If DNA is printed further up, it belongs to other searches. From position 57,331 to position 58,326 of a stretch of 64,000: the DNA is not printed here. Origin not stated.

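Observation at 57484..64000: Transaldolase-family gene plus HddA/LmbP-like GHMP kinase, SDRs and a UGDH-family protein inside the Wza/Wzc locus: candidate higher-carbon (heptose/octose) nucleotide-sugar branch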

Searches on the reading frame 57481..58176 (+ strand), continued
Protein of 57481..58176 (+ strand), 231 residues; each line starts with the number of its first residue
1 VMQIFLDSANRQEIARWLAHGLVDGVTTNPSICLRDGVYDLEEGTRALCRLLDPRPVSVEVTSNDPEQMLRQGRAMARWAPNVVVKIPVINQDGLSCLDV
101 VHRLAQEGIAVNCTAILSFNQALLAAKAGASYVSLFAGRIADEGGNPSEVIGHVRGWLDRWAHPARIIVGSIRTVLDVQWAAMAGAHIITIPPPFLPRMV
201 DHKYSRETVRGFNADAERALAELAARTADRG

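Call 15: search_solved_structures(query=window:57481-58176:+, show_alignments=3)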
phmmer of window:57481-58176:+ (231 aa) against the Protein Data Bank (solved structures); distinct sequences matched with E-value up to 0.001: 30.
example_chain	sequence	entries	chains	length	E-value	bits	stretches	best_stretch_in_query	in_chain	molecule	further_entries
1vpx_A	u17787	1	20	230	4.1e-36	128.1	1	2-220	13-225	PROTEIN (Transaldolase (EC 2.2.1.2))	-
3s0c_A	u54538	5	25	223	2.9e-34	122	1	2-215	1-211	Probable transaldolase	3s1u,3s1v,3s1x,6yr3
6yrm_A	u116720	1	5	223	2.9e-34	122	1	2-215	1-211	Probable transaldolase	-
6yrt_A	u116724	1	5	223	4e-34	121.6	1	2-215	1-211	Transaldolase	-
6ys0_A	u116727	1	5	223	6.1e-34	121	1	2-209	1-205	Probable transaldolase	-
6yre_A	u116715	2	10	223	1.3e-33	119.9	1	2-208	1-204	Probable transaldolase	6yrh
3r8r_A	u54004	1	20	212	1.8e-33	119.4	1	3-215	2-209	Transaldolase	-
3s1w_A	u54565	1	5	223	2e-33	119.3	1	2-215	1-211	Probable transaldolase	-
4xz9_A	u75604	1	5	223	2e-33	119.3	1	2-215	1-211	Probable transaldolase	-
9ui2_A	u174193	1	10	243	2.3e-33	119.1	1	2-217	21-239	Probable transaldolase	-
1wx0_A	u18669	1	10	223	2.3e-33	119.1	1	2-217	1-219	transaldolase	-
8bc3_A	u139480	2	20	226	2.8e-19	73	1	2-204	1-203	BmSF-TAL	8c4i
8bc4_A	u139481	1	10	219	2.9e-19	73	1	2-201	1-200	Transaldolase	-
9v4c_A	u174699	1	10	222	4.9e-19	72.2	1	2-197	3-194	Fructose-6-phosphate aldolase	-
8bc2_A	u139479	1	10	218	1.8e-18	70.4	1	2-201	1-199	Transaldolase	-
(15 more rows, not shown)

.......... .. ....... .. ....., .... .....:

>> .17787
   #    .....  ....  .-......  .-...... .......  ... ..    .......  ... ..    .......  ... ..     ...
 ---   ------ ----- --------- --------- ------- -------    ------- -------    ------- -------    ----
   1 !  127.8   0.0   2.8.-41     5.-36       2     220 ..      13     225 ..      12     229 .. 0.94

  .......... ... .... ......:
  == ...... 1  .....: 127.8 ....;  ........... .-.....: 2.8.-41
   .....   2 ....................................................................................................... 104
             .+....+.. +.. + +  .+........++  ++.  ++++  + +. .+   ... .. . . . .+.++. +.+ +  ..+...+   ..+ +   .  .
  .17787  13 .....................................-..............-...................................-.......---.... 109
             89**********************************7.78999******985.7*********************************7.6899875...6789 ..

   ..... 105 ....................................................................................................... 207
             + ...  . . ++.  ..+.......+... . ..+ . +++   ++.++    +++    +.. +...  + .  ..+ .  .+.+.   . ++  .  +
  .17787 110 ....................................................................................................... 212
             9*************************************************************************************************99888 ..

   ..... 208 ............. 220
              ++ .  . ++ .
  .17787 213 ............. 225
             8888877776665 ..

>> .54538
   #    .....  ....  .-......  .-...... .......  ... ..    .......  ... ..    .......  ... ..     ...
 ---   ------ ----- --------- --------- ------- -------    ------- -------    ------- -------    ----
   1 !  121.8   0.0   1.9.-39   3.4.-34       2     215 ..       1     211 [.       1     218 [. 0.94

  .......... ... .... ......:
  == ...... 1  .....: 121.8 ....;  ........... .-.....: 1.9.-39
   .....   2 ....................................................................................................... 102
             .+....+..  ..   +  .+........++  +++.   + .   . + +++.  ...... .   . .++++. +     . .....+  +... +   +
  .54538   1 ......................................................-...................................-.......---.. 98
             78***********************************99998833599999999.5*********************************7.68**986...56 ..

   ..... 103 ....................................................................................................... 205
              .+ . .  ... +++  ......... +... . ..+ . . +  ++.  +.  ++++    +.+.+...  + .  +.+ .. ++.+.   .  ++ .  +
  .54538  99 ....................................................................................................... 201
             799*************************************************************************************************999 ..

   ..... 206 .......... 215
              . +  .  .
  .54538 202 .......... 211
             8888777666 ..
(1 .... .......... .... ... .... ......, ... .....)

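Call 28: search_protein_families(library=ncbifam, proteins=[L001:15778-16638:+, L001:16712-17779:+, L001:17805-18437:+, L001:18400-19038:+, L007:13613-14617:+], max_evalue=0.00001)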
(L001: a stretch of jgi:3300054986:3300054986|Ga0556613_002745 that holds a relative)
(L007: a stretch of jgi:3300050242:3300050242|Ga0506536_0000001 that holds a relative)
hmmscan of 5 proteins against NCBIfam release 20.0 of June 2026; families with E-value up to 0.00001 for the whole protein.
L001:15778-16638:+ (286 aa): 228 families (the best 25 are shown)
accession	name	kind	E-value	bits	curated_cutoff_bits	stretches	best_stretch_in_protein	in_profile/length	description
NF005559.1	PRK07231.1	subfamily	2.6e-54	184.3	215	1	5-247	2-241/249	glucose 1-dehydrogenase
NF005672.0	PRK07454.1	equivalog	6.1e-52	176.2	234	1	8-197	7-195/241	SDR family oxidoreductase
NF005806.0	PRK07666.1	equivalog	2.2e-49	167.9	286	1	3-195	3-194/239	3-ketoacyl-ACP reductase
NF009466.0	PRK12826.1-2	subfamily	5.6e-49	166.8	222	1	9-248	5-239/248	3-oxoacyl-ACP reductase FabG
NF005681.0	PRK07478.1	subfamily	1.2e-46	159.1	267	1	5-245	4-241/254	SDR family oxidoreductase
NF004203.0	PRK05653.2-4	subfamily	4e-46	157.5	313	1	7-246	6-249/260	3-oxoacyl-ACP reductase FabG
NF004818.0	PRK06172.1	equivalog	1.6e-45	155.4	336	1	1-247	1-244/253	SDR family oxidoreductase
NF004198.0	PRK05653.1-3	equivalog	1.9e-45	155.3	296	1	4-247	4-240/248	3-oxoacyl-ACP reductase FabG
NF004791.0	PRK06138.1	equivalog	3.4e-45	154.3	312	1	5-247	3-243/252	SDR family oxidoreductase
NF005909.0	PRK07890.1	subfamily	1.3e-44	152.4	258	1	4-247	4-251/260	short chain dehydrogenase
NF052558.1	MBtsdlDhBudC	equivalog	5.1e-44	150.7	270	1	8-247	4-235/250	meso-2,3-butanediol dehydrogenase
NF005067.0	PRK06484.1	equivalog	5e-43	147.4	713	1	9-248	11-246/524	short chain dehydrogenase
NF004514.1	PRK05855.1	equivalog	9.8e-43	146.6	455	1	4-206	310-512/578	SDR family oxidoreductase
NF004825.0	PRK06181.1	equivalog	2.2e-42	145.2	215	1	4-230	3-224/268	SDR family oxidoreductase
NF005469.0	PRK07063.1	equivalog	2.6e-42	145.1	306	1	3-242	3-243/260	SDR family oxidoreductase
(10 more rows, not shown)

L001:16712-17779:+ (355 aa): 9 families
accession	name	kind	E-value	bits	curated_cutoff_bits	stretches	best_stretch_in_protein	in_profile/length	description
TIGR04380.1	myo_inos_iolG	equivalog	3.8e-42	144.3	355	1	10-340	2-329/330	inositol 2-dehydrogenase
NF052479.1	LevoglcsnDh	equivalog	5.1e-29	101.1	650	1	12-209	6-214/386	levoglucosan dehydrogenase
NF040723.1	UDP-GlcNAcDh_Arch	equivalog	2.7e-24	86.2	450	1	10-330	1-297/302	UDP-N-acetylglucosamine 3-dehydrogenase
NF041392.1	XylDh_Gfo6_Halo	equivalog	1.5e-23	83.2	350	1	7-340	14-348/350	D-xylose 1-dehydrogenase Gfo6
NF008607.0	PRK11579.1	subfamily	9.4e-19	67.6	330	1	10-276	5-265/346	oxidoreductase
NF052679.1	InsChiInosDhIolG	equivalog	4.4e-14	52.3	540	1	10-200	3-188/343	bifunctional inositol 2-dehydrogenase/D-chiro-inositol 1-dehydrogenase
NF058561.1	BT_2158_fam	equivalog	2e-08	33.2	750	1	7-151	33-177/487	glycoside 3-dehydrogenase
NF058563.1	BT_2159_fam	equivalog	3.4e-08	32.9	650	1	11-170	2-163/350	disaccharide 3-dehydrogenase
NF007574.0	PRK10206.1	equivalog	1.9e-07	30.5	352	1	69-210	64-200/345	oxidoreductase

L001:17805-18437:+ (210 aa): 5 families
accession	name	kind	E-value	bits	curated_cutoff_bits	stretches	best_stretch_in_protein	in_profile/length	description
TIGR00441.1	gmhA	equivalog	4.4e-30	104.8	209.45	1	31-190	2-151/154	D-sedoheptulose 7-phosphate isomerase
NF010546.0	PRK13936.1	equivalog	2e-27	96.3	276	1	21-191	24-187/197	phosphoheptose isomerase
NF010547.0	PRK13938.1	equivalog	5.8e-27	94.6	320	1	24-188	26-183/196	D-sedoheptulose 7-phosphate isomerase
NF008138.0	PRK10886.1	equivalog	7.8e-22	77.9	352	1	12-185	15-179/196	DnaA initiator-associating protein DiaA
NF001628.0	PRK00414.1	equivalog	3.5e-21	75.7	265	1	25-189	29-183/192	D-sedoheptulose 7-phosphate isomerase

L001:18400-19038:+ (212 aa): 18 families
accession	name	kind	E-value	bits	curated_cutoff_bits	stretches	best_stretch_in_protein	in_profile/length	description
TIGR01656.1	Histidinol-ppas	subfamily_domain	8.1e-39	132.9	84.15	1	10-150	3-146/149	histidinol-phosphate phosphatase domain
NF006506.0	PRK08942.1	equivalog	3.8e-35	121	178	1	10-159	6-158/182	D-glycero-beta-D-manno-heptose 1,7-bisphosphate 7-phosphatase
NF005264.0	PRK06769.1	equivalog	5.7e-30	104.4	217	1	10-155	7-141/175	HAD-IIIA family hydrolase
TIGR01662.1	HAD-SF-IIIA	subfamily_domain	2e-24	86.3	44.6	1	9-151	2-139/141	HAD-IIIA family hydrolase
TIGR00213.1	GmhB_yaeD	subfamily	8.4e-20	71.2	149.6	1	10-145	4-144/176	D-glycero-beta-D-manno-heptose 1,7-bisphosphate 7-phosphatase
NF050049.1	HBPPhtaseGmhB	domain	1.4e-17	64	250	1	6-164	2-157/171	D-glycero-alpha-D-manno-heptose-1,7-bisphosphate 7-phosphatase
NF003937.0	PRK05446.1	equivalog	1e-13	51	443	1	10-164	6-158/355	bifunctional histidinol-phosphatase/imidazoleglycerol-phosphate dehydratase HisB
TIGR01449.2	PGP_bact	equivalog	4.9e-12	45.8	180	1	39-150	86-184/213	phosphoglycolate phosphatase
TIGR01261.1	hisB_Nterm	equivalog_domain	5.7e-12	45.4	140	1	10-145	4-141/161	histidinol-phosphatase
NF009695.0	PRK13222.1-2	equivalog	1.7e-09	37.5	225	1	38-150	94-193/226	phosphoglycolate phosphatase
NF009694.0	PRK13222.1-1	equivalog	9.3e-08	31.7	415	1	35-150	108-210/252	phosphoglycolate phosphatase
NF009696.0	PRK13222.1-3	equivalog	2.1e-07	30.9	359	1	43-151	92-187/223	N-acetylmuramic acid 6-phosphate phosphatase MupP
TIGR01422.2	phosphonatase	equivalog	4.6e-07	29.4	220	1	38-167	98-216/251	phosphonoacetaldehyde hydrolase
NF009697.0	PRK13222.1-4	equivalog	7e-07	28.8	327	1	39-150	95-193/232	phosphoglycolate phosphatase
NF009700.0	PRK13226.1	equivalog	1.3e-06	28.3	342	1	39-149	96-193/229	phosphoglycolate phosphatase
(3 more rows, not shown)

L007:13613-14617:+ (334 aa): 12 families
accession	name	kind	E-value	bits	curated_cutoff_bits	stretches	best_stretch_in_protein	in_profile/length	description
TIGR01472.1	gmd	equivalog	2.8e-128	427.9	415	1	8-321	1-340/342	GDP-mannose 4,6-dehydratase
TIGR04180.1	EDH_00030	hypoth_equivalog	2.2e-32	112.3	475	1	11-304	2-294/297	NAD-dependent 4,6-dehydratase LegB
TIGR01181.1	dTDP_gluc_dehyt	equivalog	2.2e-31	109.1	365.1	1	10-317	2-309/321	dTDP-glucose 4,6-dehydratase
TIGR01179.1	galE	equivalog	4.8e-25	88.1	262.3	1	11-171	3-164/332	UDP-glucose 4-epimerase GalE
TIGR02622.1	CDP_4_6_dhtase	equivalog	2.9e-22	79.3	278.45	1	7-171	4-172/352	CDP-glucose 4,6-dehydratase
NF007582.0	PRK10217.1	equivalog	4.1e-14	52.4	698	1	9-317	3-329/355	dTDP-glucose 4,6-dehydratase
NF007956.0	PRK10675.1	subfamily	4.3e-12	45.8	394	1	10-163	3-159/338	UDP-glucose 4-epimerase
NF043036.1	ErythonDh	equivalog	6.9e-12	45.2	325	1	11-167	4-163/321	D-erythronate dehydrogenase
NF007490.0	PRK10084.1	subfamily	9.1e-11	41.3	649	1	11-317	4-332/361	dTDP-glucose 4,6-dehydratase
NF052578.1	StrlDmthSdmBMthl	equivalog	2.8e-08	33.9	600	1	10-165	3-146/328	sterol demethylase protein SdmB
TIGR03466.1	HpnA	hypoth_equivalog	1.4e-07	30.8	367.65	1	9-151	2-136/327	hopanoid-associated sugar epimerase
NF011728.1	PRK15181.1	equivalog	8.2e-07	28.3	760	1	6-181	14-192/348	Vi polysaccharide biosynthesis UDP-N-acetylglucosaminuronic acid C-4 epimerase TviC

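Call 30: find_related_loci(query=A1, collection=genome_contigs, flank=10000)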
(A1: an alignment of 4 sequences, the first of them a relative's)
Query A1 (355 aa) in genome_contigs; peptide patterns used: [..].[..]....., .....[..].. (x = any residue, [..] = any of these).
600 stretches matched a pattern (row limit reached: there are more); 589 encode a relative of the query (tblastn E <= 1e-3); the best 80 are kept; 80 distinct loci.
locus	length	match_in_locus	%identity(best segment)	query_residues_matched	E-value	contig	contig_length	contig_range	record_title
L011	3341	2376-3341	60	6-329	3e-114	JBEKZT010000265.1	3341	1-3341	MAG: Verrucomicrobiota bacterium isolate SPRUCE 76 SPRUCE_76_265, whole genome shotgun sequence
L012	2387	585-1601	53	4-343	3e-106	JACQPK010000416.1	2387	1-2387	MAG: Elusimicrobia bacterium isolate NC_groundwater_1305_Ag_S-0.2um_70_34 S_p2_S4_coassembly_k141_3258673, whole genome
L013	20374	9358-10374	37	7-348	5e-71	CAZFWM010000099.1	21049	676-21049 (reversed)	MAG TPA_asm: uncultured Thermodesulfobacteriota bacterium isolate SRP077602_co7_231 genome assembly, contig: NODE_12527_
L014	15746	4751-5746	42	10-346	4e-59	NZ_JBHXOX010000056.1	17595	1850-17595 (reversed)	Streptomyces cyaneofuscatus strain NPDC058568 NPDC058568_T43_G11.ctg-0056, whole genome shotgun sequence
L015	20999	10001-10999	38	3-326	8e-48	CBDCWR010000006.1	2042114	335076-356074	MAG: Candidatus Multivoraceae bacterium isolate 652d70b7-ea99-405b-b753-5a6e501b7d32 genome assembly, contig: contig_6,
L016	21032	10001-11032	32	9-343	2e-41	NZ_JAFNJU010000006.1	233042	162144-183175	Proteiniclasticum aestuarii strain SCR006 SCR006.00006, whole genome shotgun sequence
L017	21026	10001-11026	31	10-343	1e-37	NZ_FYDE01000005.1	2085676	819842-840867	Marasmitruncus massiliensis strain Marseille-P3646, whole genome shotgun sequence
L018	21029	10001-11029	29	3-340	1e-34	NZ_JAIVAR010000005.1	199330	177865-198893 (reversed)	Rossellomorea aquimaris strain AcN35-5 AcN35-5_ctg005, whole genome shotgun sequence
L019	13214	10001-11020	27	10-340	5e-34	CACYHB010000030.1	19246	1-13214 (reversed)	MAG: Ruminococcaceae bacterium isolate RUG11929 genome assembly, contig: RUG11929_asm_30, whole genome shotgun sequence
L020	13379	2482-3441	32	29-340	6e-34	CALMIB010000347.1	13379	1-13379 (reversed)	MAG TPA_asm: uncultured Longilinea sp. isolate SRR8859111_bin.152_CONCOCT_v1.1_MAG genome assembly, contig: ERZ1645187.3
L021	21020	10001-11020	27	10-340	6e-34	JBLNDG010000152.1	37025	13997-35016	MAG: Caulobacteraceae bacterium isolate MAG105 PRJNA950955_bin14_renamed_151, whole genome shotgun sequence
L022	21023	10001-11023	29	6-341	4e-33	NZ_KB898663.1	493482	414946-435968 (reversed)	Gracilibacillus lacisalsi DSM 19029 D569DRAFT_scaffold00002.2, whole genome shotgun sequence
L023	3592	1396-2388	30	2-340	4e-33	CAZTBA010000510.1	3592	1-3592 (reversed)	MAG TPA_asm: uncultured bacterium isolate SRP323688_co1_241 genome assembly, contig: NODE_34109_length_3592_cov_5.064744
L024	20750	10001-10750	30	2-241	1e-32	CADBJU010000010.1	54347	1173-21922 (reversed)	MAG: Ruminococcaceae bacterium isolate RUG14036 genome assembly, contig: RUG14036_asm_10, whole genome shotgun sequence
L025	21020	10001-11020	28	9-340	9e-33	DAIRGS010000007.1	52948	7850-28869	MAG TPA_asm: Tepidisphaeraceae bacterium isolate CTOTU41345 NODE_213_length_52948_cov_5.214584, whole genome shotgun seq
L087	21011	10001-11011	47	7-342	2e-89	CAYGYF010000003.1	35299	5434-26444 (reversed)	MAG TPA_asm: uncultured Dehalococcoidia bacterium isolate ERP119294_co3_281 genome assembly, contig: NODE_483_length_352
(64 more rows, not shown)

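Call 34: search_protein_families(library=pfam, proteins=[L014:237-1004:+, L014:1139-2968:+, L014:2965-3741:+, L014:3762-4766:+, L014:4751-5749:+, L014:5749-6354:+, L014:6338-7294:+, L014:7291-8607:+, L014:8577-9203:+, L014:10110-11420:+], max_evalue=0.00001)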
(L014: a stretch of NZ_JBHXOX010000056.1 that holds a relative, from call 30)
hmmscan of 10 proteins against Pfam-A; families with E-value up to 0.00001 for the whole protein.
L014:237-1004:+ (255 aa): 0 families

L014:1139-2968:+ (609 aa): 4 families
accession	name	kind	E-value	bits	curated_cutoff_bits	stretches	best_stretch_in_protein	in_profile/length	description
PF01041.23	DegT_DnrJ_EryC1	-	1.4e-113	380.2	19.8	1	236-598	3-359/360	DegT/DnrJ/EryC1/StrS aminotransferase family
PF00923.25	TAL_FSA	-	2.1e-09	37.6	27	1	7-142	3-165/285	Transaldolase/Fructose-6-phosphate aldolase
PF01212.27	Beta_elim_lyase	-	2.2e-07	30.9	27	1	260-431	35-225/288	Beta-eliminating lyase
PF00155.27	Aminotran_1_2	-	3.4e-07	30.2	19.7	1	262-382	47-189/361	Aminotransferase class I and II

L014:2965-3741:+ (258 aa): 2 families
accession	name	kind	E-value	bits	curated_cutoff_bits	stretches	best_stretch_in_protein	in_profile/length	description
PF12804.13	NTP_transf_3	-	6.6e-13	49.6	27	1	5-157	2-129/160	MobA-like NTP transferase domain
PF00483.29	NTP_transferase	-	1e-06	28.9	21.2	1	5-123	3-110/245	Nucleotidyl transferase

L014:3762-4766:+ (334 aa): 1 family
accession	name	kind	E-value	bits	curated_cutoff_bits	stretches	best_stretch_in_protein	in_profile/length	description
PF00288.32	GHMP_kinases_N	-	1.9e-12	47.7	22.3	1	84-152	19-87/87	GHMP kinases N terminal domain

L014:4751-5749:+ (332 aa): 3 families
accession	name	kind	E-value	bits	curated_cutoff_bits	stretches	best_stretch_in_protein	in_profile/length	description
PF01408.29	GFO_IDH_MocA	-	5.7e-24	85.6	24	1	1-115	1-120/120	Oxidoreductase family, NAD-binding Rossmann fold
PF22725.1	GFO_IDH_MocA_C3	-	3.4e-18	66.3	27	1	125-244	3-123/124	GFO/IDH/MocA C-terminal domain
PF02894.22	GFO_IDH_MocA_C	-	4.2e-08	33.7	22.9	1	150-325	25-216/218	Oxidoreductase family, C-terminal alpha/beta domain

L014:5749-6354:+ (201 aa): 1 family
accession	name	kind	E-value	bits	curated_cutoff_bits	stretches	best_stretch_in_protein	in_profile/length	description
PF13580.11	SIS_2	-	1.2e-09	38.8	27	1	18-152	15-138/138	SIS domain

L014:6338-7294:+ (318 aa): 0 families

L014:7291-8607:+ (438 aa): 3 families
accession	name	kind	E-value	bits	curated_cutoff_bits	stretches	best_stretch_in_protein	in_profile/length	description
PF03720.21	UDPG_MGDP_dh_C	-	5.1e-17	62.6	30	1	325-399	2-80/103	UDP-glucose/GDP-mannose dehydrogenase family, UDP binding domain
PF00984.24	UDPG_MGDP_dh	-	7e-13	48.9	25.4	1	210-288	2-79/94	UDP-glucose/GDP-mannose dehydrogenase family, central domain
PF03721.20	UDPG_MGDP_dh_N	-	9.6e-10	38.8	27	1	42-188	32-181/187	UDP-glucose/GDP-mannose dehydrogenase family, NAD binding domain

L014:8577-9203:+ (208 aa): 3 families
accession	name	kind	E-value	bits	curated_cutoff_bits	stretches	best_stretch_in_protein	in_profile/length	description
PF13242.12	Hydrolase_like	-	1.9e-10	40.9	22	1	113-158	2-48/75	HAD-hyrolase-like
PF00702.32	Hydrolase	-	3.1e-08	34.7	26.4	1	46-152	95-191/191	haloacid dehalogenase-like hydrolase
PF13419.12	HAD_2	-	2.4e-06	28.2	23.8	0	44-156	74-176/178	Haloacid dehalogenase-like hydrolase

L014:10110-11420:+ (436 aa): 0 families
